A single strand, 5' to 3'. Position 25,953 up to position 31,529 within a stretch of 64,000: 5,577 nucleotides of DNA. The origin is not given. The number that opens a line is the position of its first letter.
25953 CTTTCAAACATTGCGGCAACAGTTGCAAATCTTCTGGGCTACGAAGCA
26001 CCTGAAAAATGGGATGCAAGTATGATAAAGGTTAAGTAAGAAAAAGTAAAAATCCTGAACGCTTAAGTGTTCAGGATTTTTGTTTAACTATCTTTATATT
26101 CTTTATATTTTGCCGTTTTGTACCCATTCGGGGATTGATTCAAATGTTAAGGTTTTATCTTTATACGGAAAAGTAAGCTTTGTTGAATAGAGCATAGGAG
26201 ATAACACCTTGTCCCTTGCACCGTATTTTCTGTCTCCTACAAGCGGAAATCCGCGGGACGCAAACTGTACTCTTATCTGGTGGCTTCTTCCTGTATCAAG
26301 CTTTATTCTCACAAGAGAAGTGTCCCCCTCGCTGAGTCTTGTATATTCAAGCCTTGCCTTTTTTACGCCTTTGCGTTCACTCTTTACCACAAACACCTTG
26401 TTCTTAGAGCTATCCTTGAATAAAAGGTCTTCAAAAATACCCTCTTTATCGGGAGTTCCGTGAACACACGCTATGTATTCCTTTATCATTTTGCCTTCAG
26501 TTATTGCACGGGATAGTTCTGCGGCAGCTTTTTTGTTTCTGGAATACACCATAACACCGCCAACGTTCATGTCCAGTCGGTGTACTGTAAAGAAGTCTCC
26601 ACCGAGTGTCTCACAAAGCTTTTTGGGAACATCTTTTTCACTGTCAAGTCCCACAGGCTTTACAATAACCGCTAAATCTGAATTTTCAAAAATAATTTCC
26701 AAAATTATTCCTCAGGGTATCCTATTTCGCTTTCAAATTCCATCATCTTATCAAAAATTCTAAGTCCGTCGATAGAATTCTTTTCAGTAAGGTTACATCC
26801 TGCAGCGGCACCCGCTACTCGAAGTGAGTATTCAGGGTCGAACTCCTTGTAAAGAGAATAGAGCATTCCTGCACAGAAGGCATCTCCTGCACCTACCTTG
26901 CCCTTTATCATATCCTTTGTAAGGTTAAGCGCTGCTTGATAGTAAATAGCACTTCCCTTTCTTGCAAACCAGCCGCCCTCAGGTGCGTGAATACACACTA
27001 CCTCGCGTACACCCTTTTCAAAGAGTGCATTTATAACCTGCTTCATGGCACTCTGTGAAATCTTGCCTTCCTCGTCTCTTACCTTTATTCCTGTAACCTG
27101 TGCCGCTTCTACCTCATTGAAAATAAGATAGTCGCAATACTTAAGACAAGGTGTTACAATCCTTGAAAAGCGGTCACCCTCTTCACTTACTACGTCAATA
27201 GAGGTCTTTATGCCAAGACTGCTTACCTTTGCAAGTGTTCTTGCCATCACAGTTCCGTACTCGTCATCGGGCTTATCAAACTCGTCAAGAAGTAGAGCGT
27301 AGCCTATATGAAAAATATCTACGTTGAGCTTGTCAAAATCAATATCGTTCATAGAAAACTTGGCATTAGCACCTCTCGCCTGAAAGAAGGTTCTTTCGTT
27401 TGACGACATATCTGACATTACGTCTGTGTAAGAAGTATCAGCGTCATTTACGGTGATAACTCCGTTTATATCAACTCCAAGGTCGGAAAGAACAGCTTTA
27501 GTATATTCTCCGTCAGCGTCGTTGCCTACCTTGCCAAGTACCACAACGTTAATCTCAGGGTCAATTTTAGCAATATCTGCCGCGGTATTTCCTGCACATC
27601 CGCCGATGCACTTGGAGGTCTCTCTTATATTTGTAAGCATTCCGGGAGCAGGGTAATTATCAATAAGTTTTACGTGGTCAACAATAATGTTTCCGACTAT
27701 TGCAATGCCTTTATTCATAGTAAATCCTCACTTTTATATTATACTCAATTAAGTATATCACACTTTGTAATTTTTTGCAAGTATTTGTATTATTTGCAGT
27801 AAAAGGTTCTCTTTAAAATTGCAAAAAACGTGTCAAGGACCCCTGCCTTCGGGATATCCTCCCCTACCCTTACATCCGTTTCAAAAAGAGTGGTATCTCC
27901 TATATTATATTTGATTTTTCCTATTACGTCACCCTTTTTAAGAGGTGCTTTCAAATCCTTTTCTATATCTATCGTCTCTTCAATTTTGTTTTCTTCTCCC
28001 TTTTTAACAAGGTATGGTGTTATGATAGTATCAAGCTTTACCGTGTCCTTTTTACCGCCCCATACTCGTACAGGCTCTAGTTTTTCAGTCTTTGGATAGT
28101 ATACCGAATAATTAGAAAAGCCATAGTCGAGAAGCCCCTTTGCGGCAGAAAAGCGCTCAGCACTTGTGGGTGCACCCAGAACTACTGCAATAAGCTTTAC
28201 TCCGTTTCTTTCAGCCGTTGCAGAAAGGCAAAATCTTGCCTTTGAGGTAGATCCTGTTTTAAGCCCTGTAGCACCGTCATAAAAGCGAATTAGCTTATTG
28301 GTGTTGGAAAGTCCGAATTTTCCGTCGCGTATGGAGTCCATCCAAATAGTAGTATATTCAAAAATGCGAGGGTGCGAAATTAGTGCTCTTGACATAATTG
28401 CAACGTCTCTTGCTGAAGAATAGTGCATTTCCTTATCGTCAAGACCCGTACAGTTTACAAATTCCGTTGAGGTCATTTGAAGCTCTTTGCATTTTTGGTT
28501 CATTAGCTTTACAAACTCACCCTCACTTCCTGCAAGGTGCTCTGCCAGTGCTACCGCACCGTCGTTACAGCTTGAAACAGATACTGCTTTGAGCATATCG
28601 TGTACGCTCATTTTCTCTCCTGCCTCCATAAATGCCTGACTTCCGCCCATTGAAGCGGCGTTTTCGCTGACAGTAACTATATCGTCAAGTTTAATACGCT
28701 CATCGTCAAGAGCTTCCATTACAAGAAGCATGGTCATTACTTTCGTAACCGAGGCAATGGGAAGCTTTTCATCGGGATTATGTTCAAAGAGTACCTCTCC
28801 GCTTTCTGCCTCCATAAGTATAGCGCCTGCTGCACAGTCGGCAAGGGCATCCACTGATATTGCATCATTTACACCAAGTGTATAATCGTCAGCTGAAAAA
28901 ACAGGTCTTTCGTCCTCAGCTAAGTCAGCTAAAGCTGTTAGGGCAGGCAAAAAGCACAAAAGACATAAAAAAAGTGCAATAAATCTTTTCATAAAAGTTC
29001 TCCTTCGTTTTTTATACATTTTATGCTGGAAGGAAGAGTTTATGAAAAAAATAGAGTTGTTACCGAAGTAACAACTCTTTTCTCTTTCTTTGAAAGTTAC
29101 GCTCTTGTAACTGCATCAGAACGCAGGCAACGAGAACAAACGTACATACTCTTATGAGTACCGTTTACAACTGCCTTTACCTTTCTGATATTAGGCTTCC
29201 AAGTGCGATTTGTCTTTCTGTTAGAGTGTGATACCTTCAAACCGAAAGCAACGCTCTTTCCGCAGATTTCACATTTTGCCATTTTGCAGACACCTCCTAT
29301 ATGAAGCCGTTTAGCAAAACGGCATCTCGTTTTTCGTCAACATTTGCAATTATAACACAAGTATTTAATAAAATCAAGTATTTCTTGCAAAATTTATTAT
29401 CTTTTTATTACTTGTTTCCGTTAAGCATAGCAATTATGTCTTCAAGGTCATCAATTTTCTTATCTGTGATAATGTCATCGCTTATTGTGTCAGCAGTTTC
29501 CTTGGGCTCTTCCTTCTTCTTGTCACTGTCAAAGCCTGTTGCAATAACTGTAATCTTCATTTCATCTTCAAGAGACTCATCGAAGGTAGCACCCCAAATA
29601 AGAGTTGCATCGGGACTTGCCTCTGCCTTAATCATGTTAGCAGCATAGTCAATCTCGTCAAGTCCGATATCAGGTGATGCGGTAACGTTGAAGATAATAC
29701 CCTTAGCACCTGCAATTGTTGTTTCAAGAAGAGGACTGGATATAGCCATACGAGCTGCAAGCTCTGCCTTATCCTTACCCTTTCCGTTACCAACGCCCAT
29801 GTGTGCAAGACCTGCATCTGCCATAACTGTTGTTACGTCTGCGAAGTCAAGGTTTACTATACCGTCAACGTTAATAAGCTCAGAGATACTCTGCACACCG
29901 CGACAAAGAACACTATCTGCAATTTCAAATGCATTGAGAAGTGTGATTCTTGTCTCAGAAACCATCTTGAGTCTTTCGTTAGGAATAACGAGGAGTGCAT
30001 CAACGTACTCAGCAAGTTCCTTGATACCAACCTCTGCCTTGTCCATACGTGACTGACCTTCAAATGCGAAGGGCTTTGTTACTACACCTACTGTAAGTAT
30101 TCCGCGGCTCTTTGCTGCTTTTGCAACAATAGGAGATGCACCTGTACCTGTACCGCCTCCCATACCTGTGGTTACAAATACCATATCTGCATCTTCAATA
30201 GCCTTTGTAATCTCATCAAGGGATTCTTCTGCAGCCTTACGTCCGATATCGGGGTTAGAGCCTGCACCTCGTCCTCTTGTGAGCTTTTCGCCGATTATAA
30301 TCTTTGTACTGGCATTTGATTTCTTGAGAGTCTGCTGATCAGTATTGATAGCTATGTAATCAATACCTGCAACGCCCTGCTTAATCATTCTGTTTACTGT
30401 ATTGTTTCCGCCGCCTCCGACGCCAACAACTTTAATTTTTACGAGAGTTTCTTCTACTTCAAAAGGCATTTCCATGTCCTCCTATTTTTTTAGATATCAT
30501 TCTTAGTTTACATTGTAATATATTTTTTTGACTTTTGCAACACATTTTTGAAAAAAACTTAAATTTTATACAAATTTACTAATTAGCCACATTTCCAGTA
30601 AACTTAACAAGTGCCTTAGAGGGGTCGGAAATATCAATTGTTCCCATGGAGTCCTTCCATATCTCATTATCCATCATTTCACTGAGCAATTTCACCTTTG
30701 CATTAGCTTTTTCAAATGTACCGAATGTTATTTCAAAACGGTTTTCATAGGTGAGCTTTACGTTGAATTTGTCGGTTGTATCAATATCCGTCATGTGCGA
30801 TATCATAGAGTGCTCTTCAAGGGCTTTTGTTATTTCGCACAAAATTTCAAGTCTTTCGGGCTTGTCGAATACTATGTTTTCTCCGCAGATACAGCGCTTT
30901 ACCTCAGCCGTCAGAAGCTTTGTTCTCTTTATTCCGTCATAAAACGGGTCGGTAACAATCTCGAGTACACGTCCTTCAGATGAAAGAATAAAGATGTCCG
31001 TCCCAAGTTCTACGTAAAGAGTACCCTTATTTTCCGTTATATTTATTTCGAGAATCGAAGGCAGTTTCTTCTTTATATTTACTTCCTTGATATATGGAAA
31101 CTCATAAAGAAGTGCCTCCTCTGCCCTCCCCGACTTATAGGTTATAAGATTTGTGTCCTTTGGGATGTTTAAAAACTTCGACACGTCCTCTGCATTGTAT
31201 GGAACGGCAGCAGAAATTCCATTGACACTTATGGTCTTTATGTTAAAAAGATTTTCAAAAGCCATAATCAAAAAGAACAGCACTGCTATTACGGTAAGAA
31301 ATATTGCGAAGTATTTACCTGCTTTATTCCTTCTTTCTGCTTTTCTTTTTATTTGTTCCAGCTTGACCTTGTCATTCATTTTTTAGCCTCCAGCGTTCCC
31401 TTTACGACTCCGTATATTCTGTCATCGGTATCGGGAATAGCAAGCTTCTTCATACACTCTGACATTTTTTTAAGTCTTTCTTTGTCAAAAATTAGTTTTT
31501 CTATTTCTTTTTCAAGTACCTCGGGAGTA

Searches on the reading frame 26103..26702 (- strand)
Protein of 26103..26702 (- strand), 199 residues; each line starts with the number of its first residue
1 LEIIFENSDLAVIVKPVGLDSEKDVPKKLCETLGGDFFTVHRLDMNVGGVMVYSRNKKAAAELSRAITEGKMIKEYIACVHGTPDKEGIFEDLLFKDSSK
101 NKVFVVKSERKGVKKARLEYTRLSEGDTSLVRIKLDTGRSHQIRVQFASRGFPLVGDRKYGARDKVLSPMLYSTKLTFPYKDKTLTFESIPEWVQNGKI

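Call 51: search_protein_families(library=ncbifam, proteins=[window:26103-26702:-], max_evalue=0.00001)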
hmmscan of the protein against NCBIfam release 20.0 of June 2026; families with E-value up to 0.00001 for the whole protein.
window:26103-26702:- (199 aa): 7 families
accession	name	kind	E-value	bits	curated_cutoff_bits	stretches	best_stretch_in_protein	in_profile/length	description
TIGR00005.1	rluA_subfam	subfamily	6.8e-33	114.2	192.7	1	1-165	73-248/298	RluA family pseudouridine synthase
TIGR01621.1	RluA-like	hypoth_equivalog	3.7e-23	81.9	222.3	1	1-191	2-196/217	TIGR01621 family pseudouridine synthase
NF007543.0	PRK10158.1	equivalog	1e-18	67.8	286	1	38-172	58-194/219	bifunctional tRNA pseudouridine(32) synthase/23S rRNA pseudouridine(746) synthase RluA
NF008385.0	PRK11180.1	equivalog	1.8e-18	67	351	1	40-166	135-259/325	23S rRNA pseudouridine(1911/1915/1917) synthase RluD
NF008321.0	PRK11112.1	equivalog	2.2e-13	50.1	328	1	2-163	3-184/257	tRNA pseudouridine(65) synthase TruC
NF008249.0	PRK11025.1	equivalog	1.2e-11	44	378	1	39-164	139-265/317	23S rRNA pseudouridine(955/2504/2580) synthase RluC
TIGR00093.1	TIGR00093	subfamily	2.1e-07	30.8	109.3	1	33-155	26-136/161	pseudouridine synthase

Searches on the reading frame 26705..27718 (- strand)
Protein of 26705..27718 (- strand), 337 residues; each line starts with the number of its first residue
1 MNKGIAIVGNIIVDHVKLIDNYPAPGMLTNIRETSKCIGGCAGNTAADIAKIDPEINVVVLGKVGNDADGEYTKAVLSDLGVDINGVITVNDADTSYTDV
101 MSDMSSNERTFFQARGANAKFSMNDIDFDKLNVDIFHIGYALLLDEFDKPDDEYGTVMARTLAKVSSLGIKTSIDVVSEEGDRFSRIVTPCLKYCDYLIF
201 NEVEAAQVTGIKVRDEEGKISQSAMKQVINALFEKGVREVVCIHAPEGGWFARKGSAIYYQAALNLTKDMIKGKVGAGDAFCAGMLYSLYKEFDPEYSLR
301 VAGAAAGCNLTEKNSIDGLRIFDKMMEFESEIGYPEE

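Call 51: search_protein_families(library=ncbifam, proteins=[window:26705-27718:-], max_evalue=0.00001)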
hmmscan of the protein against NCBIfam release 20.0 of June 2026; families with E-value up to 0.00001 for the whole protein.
window:26705-27718:- (337 aa): 16 families
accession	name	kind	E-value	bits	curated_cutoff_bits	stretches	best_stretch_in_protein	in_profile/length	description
TIGR02152.1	D_ribokin_bact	equivalog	5.5e-23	81.7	299.65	1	5-312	1-283/298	ribokinase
TIGR04382.1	myo_inos_iolC_N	equivalog_domain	4.8e-21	75.3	300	1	27-317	22-297/309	5-dehydro-2-deoxygluconokinase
NF008353.0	PRK11142.1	equivalog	5.5e-19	68.8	341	1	4-314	4-288/307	ribokinase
NF053626.1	RibKinHalex1628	equivalog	6.3e-18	65.3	330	1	9-306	8-269/293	ATP-dependent ribose-1-phosphate kinase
NF041633.1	trifunc_aldol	exception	1.6e-11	43.4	700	1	38-307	272-549/580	KHG/KDPG aldolase/sugar kinase fusion protein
NF041134.1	R1P_kin_Thcocales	equivalog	6.4e-11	42.2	500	1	7-297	5-250/291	ADP-dependent ribose-1-phosphate kinase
TIGR03168.1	1-PFK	subfamily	1.3e-10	40.7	216.4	1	192-314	173-286/305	hexose kinase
TIGR03828.1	pfkB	equivalog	1.6e-10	40.5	292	1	189-311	170-283/305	1-phosphofructokinase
NF006957.1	PRK09434.1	equivalog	1.7e-10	40.9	450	1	34-292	22-263/302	fructokinase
NF007321.0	PRK09813.1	equivalog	8.4e-10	38.6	247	1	38-300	23-245/261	fructoselysine 6-kinase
NF049991.1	TagKinase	equivalog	1.5e-09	37.1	420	1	58-328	58-314/321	tagatose kinase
NF041164.1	NucKinThplmales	equivalog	2.4e-09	36.8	450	0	240-307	205-269/295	nucleoside kinase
NF040938.1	KDG_KDGal_kin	equivalog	8e-09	35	400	1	23-311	14-285/305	bifunctional 2-dehydro-3-deoxygluconokinase/2-dehydro-3-deoxygalactonokinase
TIGR02198.1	rfaE_dom_I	equivalog_domain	7.4e-08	31.9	345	1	4-308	9-295/315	D-glycero-beta-D-manno-heptose-7-phosphate kinase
NF007068.0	PRK09513.1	equivalog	1.3e-07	31.1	432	1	67-314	39-290/312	1-phosphofructokinase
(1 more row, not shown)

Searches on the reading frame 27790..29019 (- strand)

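Call 51: search_protein_families(library=ncbifam, proteins=[window:27790-29019:-], max_evalue=0.00001)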
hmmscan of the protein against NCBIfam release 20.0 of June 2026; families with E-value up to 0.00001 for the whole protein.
window:27790-29019:- (409 aa): 10 families
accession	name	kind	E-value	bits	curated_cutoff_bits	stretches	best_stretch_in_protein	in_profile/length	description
NF007445.0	PRK10001.1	equivalog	6.8e-55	186.5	765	1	63-399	39-384/400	serine-type D-Ala-D-Ala carboxypeptidase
NF008489.0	PRK11397.1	equivalog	1.7e-53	181.8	610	1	63-399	37-382/389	serine-type D-Ala-D-Ala carboxypeptidase DacD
NF038273.1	strep_PBP3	exception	4.3e-51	174.2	490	1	52-372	17-366/407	D-alanyl-D-alanine carboxypeptidase PBP3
NF008059.0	PRK10793.1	equivalog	2.9e-46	158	694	1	63-406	46-398/403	D-alanyl-D-alanine carboxypeptidase DacA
NF038258.2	PBP4_Staph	exception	1.8e-38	132.3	500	1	65-283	43-279/366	penicillin-binding protein PBP4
NF008668.0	PRK11669.1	equivalog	4.3e-32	111.5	294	1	62-291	42-271/316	D-alanyl-D-alanine endopeptidase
NF000471.1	vanY_of_D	exception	1.1e-17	64.3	625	1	59-298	95-349/354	transpeptidase-like D-Ala-D-Ala carboxypeptidase VanY-D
NF033103.1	bla_class_A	equivalog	1.9e-08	33.8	200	1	65-186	14-135/257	class A beta-lactamase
NF000232.1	lactamase_L2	exception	1.4e-07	31.3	540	1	30-166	24-159/303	L2 family extended-spectrum class A beta-lactamase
NF012099.1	SubclassA2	equivalog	3.1e-07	29.8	320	1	72-261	25-217/275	class A beta-lactamase, subclass A2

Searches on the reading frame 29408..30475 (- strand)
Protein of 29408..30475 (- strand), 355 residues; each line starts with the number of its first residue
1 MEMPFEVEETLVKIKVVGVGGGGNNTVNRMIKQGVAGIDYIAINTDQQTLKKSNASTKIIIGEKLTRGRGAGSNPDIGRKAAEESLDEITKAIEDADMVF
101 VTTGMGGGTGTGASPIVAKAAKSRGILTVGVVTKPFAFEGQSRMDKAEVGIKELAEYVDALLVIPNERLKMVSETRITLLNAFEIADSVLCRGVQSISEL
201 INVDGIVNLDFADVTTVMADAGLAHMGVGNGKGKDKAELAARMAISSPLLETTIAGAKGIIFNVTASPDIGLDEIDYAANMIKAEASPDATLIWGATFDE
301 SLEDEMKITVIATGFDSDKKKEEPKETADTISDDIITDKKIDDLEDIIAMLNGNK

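Call 71: search_protein_families(library=pfam, proteins=[window:29408-30475:-], max_evalue=1e-8)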
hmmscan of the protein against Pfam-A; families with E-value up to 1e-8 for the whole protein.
window:29408-30475:- (355 aa): 2 families
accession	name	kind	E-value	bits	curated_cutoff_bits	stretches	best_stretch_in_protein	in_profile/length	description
PF00091.31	Tubulin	-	3e-52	178.1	33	1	13-172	1-188/190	Tubulin/FtsZ family, GTPase domain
PF12327.13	FtsZ_C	-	2e-33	115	27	1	222-316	1-95/95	FtsZ family, C-terminal domain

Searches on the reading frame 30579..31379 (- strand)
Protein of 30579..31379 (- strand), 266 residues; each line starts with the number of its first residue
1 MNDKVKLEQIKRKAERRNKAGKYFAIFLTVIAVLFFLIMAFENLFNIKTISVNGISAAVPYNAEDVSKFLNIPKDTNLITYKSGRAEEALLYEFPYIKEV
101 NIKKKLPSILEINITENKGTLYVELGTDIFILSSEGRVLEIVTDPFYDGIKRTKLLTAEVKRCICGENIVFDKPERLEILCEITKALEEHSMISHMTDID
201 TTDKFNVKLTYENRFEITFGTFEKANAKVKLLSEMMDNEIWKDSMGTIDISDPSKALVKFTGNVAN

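Call 71: search_protein_families(library=pfam, proteins=[window:30579-31379:-], max_evalue=1e-8)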
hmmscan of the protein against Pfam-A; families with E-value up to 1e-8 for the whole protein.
window:30579-31379:- (266 aa): 1 family
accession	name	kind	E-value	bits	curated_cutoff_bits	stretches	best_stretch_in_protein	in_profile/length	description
PF08478.15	POTRA_1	-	8.9e-10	39.2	23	1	45-116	1-68/69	POTRA domain, FtsQ-type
